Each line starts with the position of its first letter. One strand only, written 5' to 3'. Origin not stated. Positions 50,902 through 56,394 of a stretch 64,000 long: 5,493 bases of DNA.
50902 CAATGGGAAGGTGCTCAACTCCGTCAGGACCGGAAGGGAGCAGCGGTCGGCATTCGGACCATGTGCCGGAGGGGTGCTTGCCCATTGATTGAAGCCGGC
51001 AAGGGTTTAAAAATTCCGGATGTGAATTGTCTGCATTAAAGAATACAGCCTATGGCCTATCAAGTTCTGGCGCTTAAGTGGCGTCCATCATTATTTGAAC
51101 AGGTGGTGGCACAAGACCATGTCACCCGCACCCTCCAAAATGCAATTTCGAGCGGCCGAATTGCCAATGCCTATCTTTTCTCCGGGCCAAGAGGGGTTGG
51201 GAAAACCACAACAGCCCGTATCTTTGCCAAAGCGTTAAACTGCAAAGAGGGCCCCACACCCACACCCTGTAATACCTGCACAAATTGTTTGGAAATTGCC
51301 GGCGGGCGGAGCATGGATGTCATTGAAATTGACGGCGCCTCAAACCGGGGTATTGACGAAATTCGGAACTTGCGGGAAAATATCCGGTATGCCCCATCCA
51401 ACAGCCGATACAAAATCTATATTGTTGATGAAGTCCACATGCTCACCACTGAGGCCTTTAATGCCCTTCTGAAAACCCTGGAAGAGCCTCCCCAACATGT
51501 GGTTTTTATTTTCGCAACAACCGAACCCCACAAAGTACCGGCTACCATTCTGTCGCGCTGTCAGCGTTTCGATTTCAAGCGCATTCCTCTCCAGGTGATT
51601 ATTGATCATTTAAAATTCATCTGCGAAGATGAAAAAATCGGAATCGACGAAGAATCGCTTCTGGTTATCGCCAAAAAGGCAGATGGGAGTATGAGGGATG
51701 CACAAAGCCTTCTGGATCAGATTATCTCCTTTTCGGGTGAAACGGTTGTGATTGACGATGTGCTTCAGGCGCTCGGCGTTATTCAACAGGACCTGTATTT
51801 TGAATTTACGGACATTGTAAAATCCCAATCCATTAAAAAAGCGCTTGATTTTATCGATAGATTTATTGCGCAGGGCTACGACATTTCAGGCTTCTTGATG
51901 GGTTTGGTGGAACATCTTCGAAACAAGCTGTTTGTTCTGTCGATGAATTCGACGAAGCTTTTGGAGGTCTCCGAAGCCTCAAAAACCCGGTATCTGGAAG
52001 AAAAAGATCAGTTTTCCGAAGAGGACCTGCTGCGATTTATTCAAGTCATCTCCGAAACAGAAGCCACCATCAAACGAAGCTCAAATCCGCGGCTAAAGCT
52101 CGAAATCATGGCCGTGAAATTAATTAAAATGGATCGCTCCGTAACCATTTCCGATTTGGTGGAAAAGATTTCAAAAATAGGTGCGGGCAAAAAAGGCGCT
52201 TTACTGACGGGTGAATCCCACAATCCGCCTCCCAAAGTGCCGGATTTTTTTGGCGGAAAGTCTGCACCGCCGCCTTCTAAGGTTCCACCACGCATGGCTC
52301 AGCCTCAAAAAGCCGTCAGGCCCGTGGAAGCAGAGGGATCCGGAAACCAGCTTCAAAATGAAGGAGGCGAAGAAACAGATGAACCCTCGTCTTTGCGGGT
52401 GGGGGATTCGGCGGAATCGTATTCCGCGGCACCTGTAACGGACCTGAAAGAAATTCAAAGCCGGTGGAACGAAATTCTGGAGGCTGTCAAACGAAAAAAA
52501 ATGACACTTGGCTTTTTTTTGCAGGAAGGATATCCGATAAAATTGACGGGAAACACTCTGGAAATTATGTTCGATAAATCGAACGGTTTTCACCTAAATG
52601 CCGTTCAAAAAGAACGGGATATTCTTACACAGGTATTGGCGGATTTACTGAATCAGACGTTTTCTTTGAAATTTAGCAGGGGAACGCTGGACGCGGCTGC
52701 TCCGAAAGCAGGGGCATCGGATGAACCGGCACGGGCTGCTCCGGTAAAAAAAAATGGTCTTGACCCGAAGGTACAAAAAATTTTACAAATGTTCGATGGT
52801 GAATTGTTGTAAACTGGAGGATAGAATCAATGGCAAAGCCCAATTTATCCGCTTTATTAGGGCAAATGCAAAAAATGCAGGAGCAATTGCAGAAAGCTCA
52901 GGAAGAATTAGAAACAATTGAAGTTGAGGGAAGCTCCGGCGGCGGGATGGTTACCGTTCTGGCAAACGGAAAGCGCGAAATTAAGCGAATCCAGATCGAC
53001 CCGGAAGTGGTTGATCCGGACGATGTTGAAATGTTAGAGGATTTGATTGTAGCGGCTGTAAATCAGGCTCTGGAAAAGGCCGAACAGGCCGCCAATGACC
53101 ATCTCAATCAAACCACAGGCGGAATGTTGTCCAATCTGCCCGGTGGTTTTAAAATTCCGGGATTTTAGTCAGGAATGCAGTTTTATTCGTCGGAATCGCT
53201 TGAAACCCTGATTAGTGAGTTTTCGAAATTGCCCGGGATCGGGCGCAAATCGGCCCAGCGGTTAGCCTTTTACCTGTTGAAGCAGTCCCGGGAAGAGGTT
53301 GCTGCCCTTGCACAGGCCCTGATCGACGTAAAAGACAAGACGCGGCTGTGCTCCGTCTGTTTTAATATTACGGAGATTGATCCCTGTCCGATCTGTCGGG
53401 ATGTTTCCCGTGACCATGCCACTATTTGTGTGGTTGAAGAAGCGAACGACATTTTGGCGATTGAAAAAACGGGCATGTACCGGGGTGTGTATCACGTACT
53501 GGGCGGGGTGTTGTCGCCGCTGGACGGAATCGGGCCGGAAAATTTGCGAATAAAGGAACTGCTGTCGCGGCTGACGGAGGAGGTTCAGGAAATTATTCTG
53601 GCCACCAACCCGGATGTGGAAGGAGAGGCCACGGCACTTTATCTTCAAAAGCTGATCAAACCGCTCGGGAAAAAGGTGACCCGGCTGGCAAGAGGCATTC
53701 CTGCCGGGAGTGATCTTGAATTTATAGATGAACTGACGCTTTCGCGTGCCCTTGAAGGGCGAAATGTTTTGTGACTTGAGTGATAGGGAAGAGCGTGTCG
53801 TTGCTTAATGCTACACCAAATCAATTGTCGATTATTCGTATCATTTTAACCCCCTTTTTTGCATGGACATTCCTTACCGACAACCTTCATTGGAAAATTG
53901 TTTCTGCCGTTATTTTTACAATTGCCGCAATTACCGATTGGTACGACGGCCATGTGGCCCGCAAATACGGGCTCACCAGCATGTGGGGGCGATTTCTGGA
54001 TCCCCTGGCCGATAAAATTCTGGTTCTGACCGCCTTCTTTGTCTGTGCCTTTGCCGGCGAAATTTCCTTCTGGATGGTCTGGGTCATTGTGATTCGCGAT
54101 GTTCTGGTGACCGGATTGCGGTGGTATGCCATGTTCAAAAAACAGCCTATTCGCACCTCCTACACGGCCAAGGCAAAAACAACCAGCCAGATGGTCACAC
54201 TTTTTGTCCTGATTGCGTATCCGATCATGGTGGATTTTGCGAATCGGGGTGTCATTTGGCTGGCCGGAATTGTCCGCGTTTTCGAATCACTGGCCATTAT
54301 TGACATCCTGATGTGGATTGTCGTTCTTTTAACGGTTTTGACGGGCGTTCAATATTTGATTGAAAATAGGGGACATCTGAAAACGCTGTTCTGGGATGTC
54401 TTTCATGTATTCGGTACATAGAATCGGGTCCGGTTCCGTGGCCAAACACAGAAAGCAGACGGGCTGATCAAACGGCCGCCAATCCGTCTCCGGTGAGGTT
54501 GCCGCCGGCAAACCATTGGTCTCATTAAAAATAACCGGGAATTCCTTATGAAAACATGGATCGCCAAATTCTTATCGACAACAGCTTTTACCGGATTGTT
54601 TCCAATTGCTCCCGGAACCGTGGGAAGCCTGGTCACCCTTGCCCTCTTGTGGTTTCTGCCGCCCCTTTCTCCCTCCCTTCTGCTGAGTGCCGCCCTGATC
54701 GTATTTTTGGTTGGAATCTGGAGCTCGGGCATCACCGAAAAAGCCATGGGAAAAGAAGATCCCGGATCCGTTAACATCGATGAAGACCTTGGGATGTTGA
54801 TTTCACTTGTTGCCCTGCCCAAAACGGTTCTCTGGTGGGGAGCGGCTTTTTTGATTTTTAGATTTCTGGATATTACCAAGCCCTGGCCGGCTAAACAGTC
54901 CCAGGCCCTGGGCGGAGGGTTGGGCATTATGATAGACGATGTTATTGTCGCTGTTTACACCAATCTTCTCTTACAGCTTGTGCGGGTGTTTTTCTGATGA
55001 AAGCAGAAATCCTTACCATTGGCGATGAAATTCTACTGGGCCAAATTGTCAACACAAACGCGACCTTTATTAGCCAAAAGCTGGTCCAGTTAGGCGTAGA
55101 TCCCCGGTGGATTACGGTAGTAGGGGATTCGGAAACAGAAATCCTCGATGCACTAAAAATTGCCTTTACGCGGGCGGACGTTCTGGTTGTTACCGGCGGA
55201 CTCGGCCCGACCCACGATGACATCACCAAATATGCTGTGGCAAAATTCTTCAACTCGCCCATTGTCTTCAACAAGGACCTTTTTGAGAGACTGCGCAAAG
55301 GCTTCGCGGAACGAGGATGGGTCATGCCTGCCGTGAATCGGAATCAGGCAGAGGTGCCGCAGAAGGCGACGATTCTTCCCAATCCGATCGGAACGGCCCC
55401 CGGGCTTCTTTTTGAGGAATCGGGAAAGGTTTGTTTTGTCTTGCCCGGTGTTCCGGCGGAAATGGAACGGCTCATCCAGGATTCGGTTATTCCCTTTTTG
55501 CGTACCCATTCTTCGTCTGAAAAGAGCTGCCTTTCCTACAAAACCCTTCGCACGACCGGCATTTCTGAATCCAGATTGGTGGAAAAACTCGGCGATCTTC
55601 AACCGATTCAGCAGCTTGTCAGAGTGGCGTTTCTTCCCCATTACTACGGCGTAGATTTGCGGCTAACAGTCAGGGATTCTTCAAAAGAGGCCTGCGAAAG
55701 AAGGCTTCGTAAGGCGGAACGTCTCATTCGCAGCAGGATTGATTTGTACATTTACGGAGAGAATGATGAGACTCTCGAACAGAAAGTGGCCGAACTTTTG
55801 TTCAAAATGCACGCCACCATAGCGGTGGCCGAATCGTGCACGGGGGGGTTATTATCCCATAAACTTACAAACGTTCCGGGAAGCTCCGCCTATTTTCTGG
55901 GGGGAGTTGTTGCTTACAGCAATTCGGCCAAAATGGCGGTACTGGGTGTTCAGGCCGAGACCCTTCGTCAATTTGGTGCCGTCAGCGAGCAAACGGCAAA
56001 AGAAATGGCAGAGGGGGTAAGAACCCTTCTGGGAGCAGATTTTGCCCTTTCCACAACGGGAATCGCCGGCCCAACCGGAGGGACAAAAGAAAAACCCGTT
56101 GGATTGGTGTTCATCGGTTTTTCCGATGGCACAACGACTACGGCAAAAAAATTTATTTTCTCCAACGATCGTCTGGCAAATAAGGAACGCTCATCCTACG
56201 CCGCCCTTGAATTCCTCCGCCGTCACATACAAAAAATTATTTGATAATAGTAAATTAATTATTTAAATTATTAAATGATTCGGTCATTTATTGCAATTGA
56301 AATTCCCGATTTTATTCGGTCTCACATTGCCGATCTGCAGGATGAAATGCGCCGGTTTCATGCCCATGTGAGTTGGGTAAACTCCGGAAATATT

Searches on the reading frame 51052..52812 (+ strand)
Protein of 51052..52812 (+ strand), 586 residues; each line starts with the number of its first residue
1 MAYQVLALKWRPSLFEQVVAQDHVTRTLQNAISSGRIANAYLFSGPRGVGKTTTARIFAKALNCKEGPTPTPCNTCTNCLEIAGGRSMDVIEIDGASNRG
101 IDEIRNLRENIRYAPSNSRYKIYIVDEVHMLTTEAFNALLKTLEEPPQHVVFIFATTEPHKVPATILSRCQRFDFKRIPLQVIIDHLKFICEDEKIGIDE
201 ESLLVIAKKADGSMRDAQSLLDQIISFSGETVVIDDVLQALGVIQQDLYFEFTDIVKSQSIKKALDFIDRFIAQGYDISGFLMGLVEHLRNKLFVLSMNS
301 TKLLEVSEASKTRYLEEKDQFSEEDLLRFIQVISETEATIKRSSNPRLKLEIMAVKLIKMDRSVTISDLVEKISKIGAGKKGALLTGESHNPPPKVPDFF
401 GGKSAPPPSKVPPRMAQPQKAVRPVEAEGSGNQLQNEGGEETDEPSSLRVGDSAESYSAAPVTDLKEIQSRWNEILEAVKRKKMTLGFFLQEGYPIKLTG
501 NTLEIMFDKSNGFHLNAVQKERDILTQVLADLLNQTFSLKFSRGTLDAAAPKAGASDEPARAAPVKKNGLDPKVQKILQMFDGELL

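Call 90: search_protein_families(library=ncbifam, proteins=[window:51052-52812:+], max_evalue=0.00001)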
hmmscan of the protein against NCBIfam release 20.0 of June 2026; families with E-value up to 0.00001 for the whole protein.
window:51052-52812:+ (586 aa): 78 families (the best 25 are shown)
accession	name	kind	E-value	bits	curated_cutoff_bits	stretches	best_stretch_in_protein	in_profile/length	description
NF011526.0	PRK14965.1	equivalog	2.3e-172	574.9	670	1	1-585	1-570/578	DNA polymerase III subunits gamma and tau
NF004046.1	PRK05563.1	equivalog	7.8e-164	546.7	400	1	2-542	1-521/567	DNA polymerase III subunit gamma/tau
TIGR02397.1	dnaX_nterm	equivalog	2.8e-144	480.7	250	1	3-357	1-354/355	DNA polymerase III subunit gamma/tau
NF011512.0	PRK14950.1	equivalog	4.9e-141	471.8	593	1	1-541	1-541/585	DNA polymerase III subunits gamma and tau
NF011510.0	PRK14948.1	equivalog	2.3e-136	456.1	593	1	1-557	3-530/640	DNA polymerase III subunit gamma/tau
NF004962.0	PRK06305.1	equivalog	7.4e-132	440.8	559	1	2-379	3-370/465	DNA polymerase III subunits gamma and tau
NF005173.0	PRK06647.1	equivalog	1.5e-128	430.1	623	1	1-533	1-527/568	DNA polymerase III subunits gamma and tau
NF011531.0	PRK14971.1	equivalog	1.1e-127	427.5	685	1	3-362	4-364/614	DNA polymerase III subunit gamma/tau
NF006585.0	PRK09111.1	equivalog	6.4e-126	421.4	604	1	2-583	26-582/616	DNA polymerase III subunit gamma/tau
NF011515.0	PRK14954.1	equivalog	7.1e-126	421.3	1117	1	1-489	1-527/620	DNA polymerase III subunits gamma and tau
NF005942.0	PRK07994.1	equivalog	1.1e-125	421.1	613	1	1-360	1-358/655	DNA polymerase III subunit gamma/tau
NF011514.0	PRK14953.1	equivalog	6.6e-123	411.2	536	1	1-375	1-369/488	DNA polymerase III subunits gamma and tau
NF011516.0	PRK14955.1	equivalog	3.8e-122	407.9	560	1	1-371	1-382/397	DNA polymerase III subunits gamma and tau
NF005846.3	PRK07764.1-6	equivalog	1.4e-116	391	625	2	8-390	4-392/628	DNA polymerase III subunit gamma and tau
NF011523.0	PRK14962.1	equivalog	6.2e-116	387.9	576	1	4-531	2-438/474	DNA polymerase III subunits gamma and tau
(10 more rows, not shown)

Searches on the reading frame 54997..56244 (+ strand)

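Call 90: search_protein_families(library=ncbifam, proteins=[window:54997-56244:+], max_evalue=0.00001)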
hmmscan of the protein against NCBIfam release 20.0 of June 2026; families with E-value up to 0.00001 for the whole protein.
window:54997-56244:+ (415 aa): 12 families
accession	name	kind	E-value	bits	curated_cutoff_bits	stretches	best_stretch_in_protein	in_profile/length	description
NF001813.0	PRK00549.1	equivalog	1.5e-143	478.8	379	1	1-413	1-413/414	competence/damage-inducible protein A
TIGR00200.1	cinA_nterm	subfamily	9e-114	380.4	243.15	1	1-412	2-412/414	CinA family nicotinamide mononucleotide deamidase-related protein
NF002291.0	PRK01215.1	equivalog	1.2e-51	175.3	293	1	2-205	5-205/264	nicotinamide mononucleotide deamidase-related protein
NF002978.0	PRK03673.1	equivalog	5.7e-49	167.1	496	1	1-317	2-309/398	nicotinamide mononucleotide deamidase-related protein YfaY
TIGR00199.1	PncC_domain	subfamily_domain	1e-47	162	68.9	1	265-410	2-148/149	nicotinamide-nucleotide amidohydrolase family protein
NF002975.0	PRK03661.1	equivalog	1.7e-42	144.9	212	1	259-410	8-160/164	nicotinamide-nucleotide amidase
NF002977.0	PRK03670.1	equivalog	9.2e-36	123.5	305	1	1-173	1-181/252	competence damage-inducible protein A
NF002972.0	PRK03657.1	equivalog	5.3e-27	94.7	201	1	255-392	15-152/175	2-oxo-tetronate isomerase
TIGR00177.1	molyb_syn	domain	9.6e-26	90.5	85.35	1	1-161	2-143/148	molybdenum cofactor synthesis domain-containing protein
NF011068.0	PRK14498.1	equivalog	6.9e-08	31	534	1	4-82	197-275/647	molybdopterin biosynthesis protein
NF002947.1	PRK03604.1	equivalog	4.2e-06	26.2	285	1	2-89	147-235/301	bifunctional molybdenum cofactor biosynthesis protein MoaC/MoaB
NF007960.1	PRK10680.1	equivalog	6.1e-06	25.3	440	1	4-82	184-262/401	molybdopterin molybdotransferase MoeA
